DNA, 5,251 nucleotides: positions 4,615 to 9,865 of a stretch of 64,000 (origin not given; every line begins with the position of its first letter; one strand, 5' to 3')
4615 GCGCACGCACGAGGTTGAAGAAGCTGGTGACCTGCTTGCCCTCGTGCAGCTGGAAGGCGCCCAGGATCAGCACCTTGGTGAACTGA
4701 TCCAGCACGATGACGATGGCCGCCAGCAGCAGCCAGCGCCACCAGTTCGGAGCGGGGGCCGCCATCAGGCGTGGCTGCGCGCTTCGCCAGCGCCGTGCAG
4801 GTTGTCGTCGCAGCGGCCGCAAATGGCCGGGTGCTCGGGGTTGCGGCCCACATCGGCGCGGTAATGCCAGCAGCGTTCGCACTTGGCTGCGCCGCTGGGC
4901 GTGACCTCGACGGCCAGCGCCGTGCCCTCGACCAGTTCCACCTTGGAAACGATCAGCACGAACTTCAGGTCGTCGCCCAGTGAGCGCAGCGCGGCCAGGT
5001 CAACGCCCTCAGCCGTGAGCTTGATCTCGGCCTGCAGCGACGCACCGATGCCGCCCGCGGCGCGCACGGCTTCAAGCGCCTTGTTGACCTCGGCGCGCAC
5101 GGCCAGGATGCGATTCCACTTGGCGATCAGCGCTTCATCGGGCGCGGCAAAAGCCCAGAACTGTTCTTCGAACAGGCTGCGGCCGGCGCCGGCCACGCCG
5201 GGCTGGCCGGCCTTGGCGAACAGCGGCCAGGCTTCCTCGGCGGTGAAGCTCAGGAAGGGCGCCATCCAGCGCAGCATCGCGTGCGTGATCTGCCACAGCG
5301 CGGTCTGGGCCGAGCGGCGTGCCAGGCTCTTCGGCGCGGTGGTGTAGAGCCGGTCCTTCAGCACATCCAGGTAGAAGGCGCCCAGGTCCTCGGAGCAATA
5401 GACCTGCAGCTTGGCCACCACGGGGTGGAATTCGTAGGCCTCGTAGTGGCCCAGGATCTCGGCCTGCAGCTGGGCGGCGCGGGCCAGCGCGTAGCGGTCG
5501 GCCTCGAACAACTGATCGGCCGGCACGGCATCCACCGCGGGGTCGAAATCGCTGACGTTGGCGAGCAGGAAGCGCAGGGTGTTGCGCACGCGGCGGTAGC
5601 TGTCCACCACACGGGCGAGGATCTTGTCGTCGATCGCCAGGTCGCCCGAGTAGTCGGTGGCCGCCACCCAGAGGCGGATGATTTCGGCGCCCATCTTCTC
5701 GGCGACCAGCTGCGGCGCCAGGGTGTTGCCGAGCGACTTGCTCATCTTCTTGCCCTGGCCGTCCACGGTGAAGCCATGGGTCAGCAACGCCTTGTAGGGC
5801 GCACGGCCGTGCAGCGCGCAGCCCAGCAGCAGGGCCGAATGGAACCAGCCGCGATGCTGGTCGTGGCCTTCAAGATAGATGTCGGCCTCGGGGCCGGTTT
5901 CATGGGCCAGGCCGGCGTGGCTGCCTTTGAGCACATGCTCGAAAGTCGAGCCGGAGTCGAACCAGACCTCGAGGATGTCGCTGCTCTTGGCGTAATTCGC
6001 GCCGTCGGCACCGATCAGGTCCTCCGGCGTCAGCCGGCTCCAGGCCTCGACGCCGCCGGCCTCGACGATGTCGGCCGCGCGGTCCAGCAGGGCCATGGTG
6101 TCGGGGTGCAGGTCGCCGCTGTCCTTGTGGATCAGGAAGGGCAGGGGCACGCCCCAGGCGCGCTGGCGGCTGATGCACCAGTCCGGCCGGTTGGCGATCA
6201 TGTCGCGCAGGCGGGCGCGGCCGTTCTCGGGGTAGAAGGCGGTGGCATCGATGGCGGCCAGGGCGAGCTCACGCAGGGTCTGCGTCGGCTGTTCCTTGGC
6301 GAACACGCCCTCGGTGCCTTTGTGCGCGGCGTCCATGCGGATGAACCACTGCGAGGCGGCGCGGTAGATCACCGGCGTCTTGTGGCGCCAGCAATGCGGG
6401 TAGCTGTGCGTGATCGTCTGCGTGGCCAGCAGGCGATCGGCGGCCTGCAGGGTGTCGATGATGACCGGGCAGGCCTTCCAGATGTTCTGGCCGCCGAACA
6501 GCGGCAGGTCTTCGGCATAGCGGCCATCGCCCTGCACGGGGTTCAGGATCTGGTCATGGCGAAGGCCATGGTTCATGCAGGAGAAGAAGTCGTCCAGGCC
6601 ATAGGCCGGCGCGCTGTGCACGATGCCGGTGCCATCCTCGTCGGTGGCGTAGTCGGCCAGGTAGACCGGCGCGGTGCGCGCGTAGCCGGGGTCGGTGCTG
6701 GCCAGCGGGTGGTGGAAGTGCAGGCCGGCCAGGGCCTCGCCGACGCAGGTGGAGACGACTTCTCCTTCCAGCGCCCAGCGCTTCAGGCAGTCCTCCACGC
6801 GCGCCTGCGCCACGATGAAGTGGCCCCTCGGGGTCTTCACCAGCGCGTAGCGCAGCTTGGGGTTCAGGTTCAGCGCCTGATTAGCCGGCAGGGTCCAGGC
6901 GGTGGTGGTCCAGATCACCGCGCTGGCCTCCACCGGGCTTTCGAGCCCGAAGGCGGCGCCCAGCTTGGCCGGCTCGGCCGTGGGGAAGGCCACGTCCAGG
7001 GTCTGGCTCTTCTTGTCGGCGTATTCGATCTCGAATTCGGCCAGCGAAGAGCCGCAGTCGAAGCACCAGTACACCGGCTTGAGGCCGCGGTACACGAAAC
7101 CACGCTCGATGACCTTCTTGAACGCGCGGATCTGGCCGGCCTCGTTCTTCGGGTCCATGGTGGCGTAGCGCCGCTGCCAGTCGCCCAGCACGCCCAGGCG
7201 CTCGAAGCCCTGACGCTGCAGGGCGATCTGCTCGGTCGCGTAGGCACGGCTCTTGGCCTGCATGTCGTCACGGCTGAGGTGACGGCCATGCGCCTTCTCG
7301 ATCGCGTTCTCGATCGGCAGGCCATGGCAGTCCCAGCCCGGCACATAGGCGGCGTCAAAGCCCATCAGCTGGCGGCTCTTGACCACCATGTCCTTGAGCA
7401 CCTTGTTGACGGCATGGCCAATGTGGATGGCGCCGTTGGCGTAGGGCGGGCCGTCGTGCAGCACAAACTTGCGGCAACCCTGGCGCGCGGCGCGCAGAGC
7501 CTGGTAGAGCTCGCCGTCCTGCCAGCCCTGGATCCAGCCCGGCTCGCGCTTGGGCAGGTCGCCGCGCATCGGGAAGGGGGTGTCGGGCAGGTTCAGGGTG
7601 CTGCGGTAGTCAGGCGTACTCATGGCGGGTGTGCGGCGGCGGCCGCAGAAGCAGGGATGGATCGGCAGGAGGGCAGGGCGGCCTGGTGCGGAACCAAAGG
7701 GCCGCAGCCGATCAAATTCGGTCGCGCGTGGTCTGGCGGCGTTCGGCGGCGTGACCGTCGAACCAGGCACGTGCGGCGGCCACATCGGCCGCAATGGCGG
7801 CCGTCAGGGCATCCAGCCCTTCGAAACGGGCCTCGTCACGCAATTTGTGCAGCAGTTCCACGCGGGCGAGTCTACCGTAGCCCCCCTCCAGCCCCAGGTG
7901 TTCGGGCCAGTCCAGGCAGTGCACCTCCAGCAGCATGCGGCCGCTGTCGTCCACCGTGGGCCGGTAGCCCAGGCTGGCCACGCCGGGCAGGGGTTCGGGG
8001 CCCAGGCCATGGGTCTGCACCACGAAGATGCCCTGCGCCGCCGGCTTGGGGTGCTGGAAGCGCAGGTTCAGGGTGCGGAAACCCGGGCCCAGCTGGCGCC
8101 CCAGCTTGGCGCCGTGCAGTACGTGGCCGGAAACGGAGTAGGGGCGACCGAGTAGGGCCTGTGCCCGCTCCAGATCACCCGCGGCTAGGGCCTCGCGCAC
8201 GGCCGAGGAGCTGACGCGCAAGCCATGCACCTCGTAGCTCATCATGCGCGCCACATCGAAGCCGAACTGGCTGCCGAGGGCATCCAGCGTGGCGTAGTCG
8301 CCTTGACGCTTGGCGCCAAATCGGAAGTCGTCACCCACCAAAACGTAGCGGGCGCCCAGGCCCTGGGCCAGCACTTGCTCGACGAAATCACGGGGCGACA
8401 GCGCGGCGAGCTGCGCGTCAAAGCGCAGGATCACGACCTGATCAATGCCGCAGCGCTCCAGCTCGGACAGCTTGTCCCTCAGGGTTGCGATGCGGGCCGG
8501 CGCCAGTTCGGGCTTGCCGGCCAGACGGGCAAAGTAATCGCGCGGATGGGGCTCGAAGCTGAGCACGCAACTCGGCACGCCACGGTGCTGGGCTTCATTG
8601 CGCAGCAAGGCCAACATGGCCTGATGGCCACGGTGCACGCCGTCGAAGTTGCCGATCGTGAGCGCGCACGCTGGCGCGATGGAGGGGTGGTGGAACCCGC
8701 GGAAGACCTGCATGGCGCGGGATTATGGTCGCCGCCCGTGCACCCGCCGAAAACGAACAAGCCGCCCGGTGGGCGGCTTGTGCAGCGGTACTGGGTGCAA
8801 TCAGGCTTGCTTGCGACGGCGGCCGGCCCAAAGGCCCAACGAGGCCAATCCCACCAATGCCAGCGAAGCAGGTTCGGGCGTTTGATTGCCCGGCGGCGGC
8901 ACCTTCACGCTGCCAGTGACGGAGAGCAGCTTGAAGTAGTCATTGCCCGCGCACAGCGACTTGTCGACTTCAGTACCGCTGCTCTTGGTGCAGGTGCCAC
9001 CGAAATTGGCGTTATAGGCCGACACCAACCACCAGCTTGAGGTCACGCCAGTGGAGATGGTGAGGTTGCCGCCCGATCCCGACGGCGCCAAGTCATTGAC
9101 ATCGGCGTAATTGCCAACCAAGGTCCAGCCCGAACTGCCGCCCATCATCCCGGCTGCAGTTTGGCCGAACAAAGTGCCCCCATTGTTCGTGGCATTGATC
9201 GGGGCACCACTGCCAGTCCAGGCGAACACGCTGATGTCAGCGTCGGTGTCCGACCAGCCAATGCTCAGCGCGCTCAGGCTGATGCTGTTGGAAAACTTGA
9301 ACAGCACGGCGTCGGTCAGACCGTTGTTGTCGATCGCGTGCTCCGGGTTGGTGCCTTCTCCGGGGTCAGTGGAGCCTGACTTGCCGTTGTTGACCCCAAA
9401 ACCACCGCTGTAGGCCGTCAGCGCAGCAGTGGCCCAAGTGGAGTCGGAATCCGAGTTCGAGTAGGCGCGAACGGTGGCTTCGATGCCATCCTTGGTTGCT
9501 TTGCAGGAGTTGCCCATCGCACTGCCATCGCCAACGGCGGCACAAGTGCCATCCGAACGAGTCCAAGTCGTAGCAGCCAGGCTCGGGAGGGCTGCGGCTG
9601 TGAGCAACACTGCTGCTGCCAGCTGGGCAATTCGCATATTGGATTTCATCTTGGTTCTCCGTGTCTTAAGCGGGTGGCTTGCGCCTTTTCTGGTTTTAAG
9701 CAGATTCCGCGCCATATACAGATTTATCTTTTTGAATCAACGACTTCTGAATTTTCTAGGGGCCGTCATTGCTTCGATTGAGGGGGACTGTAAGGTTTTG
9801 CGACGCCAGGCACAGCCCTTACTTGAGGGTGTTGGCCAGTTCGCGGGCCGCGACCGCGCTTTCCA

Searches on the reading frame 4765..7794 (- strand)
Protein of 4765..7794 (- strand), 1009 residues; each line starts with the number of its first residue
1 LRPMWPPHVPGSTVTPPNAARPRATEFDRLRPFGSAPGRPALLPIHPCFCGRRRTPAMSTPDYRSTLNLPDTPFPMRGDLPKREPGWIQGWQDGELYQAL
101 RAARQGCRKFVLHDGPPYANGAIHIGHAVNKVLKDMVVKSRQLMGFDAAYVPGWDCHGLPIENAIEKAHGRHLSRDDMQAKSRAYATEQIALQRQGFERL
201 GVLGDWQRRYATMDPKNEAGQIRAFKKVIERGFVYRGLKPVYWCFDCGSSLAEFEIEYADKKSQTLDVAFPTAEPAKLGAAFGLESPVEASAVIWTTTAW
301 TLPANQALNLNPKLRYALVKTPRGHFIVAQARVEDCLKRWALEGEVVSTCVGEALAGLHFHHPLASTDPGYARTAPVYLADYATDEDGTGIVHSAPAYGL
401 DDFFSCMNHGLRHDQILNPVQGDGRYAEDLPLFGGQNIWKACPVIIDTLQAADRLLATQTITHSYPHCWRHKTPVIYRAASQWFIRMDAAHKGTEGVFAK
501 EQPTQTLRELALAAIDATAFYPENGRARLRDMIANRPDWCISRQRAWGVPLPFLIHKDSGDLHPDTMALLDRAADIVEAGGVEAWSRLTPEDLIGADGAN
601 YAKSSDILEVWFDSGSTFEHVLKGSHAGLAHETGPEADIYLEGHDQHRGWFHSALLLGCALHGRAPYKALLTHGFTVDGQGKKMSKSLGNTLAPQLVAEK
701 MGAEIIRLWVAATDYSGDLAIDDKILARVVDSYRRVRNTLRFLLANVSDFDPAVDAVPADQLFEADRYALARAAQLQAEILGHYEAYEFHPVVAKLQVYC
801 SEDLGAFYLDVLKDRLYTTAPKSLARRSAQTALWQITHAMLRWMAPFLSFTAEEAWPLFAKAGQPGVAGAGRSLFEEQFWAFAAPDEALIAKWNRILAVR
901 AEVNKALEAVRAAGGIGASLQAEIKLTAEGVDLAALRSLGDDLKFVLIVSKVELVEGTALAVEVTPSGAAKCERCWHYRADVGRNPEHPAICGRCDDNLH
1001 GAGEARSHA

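Call 51: search_protein_families(library=pfam, proteins=[window:4765-7794:-], max_evalue=0.00001)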
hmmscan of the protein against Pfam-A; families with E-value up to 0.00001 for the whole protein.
window:4765-7794:- (1009 aa): 5 families
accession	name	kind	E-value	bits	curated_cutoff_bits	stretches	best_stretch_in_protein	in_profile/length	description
PF00133.28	tRNA-synt_1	-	2e-125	419.2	22.7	1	87-722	2-414/414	tRNA synthetases class I (I, L, M and V)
PF08264.19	Anticodon_1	-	1.8e-25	90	25.1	1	766-925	1-147/148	Anticodon-binding domain of tRNA ligase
PF09334.17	tRNA-synt_1g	-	5.7e-19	68.6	20.1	1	117-257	8-136/391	tRNA synthetases class I (M)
PF06827.20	zf-FPG_IleRS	-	4.4e-08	33.3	21.3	1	971-997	3-29/30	Zinc finger found in FPG and IleRS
PF01406.26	tRNA-synt_1e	-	4.7e-07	29.9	27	0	643-729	214-299/301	tRNA synthetases class I (C) catalytic domain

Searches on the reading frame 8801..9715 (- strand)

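Call 70: search_protein_families(library=pfam, proteins=[window:8801-9715:-], max_evalue=0.0001)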
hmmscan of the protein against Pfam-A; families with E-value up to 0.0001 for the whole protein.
window:8801-9715:- (304 aa): 1 family
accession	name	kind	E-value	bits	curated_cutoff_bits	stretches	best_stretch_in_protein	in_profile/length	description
PF07589.16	PEP-CTERM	-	7.1e-07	29.5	20.7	1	278-301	1-24/24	PEP-CTERM motif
